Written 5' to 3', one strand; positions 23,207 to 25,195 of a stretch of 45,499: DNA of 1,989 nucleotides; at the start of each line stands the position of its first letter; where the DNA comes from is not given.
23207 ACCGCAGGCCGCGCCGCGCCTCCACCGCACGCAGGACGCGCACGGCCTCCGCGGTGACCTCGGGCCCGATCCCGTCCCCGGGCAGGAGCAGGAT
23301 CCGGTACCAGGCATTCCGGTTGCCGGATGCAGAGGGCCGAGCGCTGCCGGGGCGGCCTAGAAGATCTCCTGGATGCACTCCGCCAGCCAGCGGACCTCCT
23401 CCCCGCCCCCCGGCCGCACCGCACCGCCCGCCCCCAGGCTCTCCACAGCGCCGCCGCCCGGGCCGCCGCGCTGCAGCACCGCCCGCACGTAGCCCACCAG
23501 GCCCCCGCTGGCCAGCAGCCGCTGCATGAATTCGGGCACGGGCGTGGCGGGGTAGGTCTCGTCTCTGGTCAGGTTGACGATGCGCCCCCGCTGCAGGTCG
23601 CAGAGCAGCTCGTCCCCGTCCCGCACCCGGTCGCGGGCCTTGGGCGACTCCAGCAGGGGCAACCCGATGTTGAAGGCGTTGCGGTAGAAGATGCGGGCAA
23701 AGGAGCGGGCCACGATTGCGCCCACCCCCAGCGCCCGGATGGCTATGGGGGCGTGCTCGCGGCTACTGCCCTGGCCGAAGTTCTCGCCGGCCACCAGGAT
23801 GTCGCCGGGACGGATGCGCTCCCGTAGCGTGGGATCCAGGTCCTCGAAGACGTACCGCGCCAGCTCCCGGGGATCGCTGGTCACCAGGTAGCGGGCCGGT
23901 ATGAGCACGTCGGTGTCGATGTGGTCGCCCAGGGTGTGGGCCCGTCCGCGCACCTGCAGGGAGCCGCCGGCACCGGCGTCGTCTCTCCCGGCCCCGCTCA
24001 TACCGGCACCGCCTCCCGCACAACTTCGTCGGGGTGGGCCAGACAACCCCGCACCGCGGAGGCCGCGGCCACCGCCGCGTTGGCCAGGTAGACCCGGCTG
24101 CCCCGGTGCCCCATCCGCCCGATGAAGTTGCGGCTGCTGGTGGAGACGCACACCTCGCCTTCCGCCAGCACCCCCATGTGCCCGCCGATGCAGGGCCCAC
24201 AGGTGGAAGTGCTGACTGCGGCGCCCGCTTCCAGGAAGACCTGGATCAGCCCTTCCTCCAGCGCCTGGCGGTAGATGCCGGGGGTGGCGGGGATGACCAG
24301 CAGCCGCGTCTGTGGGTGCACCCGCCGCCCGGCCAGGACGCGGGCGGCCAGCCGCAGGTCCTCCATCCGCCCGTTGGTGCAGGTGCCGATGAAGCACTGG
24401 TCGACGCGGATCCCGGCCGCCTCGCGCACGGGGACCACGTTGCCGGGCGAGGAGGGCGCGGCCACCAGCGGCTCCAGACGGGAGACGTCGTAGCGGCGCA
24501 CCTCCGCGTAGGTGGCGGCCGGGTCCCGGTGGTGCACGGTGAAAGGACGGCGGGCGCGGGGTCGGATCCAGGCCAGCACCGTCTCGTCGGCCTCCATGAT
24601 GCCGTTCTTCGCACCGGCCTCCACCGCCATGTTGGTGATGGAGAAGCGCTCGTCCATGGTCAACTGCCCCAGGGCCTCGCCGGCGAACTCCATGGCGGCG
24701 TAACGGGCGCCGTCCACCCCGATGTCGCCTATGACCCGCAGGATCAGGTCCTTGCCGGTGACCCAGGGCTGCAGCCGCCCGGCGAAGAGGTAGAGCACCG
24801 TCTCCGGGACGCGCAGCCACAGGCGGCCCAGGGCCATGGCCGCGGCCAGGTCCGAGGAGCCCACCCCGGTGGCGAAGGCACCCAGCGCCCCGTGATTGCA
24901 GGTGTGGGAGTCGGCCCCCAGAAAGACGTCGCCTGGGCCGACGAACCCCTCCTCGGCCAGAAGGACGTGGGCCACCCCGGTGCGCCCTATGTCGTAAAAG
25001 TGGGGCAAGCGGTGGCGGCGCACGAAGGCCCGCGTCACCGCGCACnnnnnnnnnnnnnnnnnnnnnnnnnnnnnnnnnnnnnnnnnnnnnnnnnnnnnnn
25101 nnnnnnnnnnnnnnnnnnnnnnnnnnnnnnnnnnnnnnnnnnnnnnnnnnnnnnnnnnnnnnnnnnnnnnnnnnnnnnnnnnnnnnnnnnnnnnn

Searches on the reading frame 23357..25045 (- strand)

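Call 78: search_protein_families(library=pfam, proteins=[window:23357-25045:-], max_evalue=0.001)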
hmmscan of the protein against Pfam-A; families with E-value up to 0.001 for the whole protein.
window:23357-25045:- (562 aa): 1 family
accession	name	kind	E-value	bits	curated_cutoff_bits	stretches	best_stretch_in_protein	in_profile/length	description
PF00694.25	Aconitase_C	-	7.6e-18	65.6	22.8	1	413-462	73-123/131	Aconitase C-terminal domain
